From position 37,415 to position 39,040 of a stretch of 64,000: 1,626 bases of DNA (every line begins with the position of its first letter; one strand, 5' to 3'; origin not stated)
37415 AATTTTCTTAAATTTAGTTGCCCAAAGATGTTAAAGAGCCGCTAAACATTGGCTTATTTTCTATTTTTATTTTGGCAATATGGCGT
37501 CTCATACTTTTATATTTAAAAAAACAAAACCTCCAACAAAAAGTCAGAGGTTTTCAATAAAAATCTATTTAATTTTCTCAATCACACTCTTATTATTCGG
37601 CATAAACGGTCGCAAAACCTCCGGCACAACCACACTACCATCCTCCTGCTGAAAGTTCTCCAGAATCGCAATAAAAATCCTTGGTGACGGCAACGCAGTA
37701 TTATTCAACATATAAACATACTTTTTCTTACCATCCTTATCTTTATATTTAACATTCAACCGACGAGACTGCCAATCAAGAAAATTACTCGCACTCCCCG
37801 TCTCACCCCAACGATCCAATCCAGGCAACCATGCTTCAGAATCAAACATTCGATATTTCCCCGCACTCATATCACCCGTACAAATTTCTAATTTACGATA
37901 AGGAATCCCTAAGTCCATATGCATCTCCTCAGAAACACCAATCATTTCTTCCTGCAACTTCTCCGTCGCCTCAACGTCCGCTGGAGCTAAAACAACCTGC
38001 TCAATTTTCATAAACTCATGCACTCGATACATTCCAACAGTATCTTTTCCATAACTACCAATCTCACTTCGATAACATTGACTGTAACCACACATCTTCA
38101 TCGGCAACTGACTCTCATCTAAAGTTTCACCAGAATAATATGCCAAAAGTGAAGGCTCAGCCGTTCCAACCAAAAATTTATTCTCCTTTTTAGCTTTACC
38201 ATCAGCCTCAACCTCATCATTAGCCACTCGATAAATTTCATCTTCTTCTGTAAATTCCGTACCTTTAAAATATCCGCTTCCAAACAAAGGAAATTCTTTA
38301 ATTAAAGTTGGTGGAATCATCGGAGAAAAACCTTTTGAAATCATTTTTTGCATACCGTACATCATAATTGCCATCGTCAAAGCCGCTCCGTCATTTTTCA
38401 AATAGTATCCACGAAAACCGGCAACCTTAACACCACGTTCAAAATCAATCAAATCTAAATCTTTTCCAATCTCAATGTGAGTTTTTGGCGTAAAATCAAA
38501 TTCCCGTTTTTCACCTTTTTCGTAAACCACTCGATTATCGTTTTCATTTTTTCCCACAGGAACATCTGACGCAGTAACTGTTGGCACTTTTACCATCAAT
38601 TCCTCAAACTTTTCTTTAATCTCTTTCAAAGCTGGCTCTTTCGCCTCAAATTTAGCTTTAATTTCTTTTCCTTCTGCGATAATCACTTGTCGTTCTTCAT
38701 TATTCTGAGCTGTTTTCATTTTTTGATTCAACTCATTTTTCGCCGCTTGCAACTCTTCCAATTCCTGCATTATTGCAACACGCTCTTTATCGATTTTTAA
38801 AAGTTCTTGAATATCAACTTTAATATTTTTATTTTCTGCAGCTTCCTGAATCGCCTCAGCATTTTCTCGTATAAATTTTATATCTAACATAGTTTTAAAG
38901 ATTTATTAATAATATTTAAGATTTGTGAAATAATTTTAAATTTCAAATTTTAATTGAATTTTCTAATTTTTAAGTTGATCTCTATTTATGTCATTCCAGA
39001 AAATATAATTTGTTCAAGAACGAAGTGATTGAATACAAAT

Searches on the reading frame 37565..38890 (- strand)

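Call 65: search_protein_families(library=ncbifam, proteins=[window:37565-38890:-], max_evalue=1e-10)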
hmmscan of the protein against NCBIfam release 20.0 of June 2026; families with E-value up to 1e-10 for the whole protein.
window:37565-38890:- (441 aa): 1 family
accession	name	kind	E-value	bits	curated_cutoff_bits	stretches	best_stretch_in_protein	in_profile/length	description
TIGR00414.1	serS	equivalog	6e-128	427.4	301.65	1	1-430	1-418/418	serine--tRNA ligase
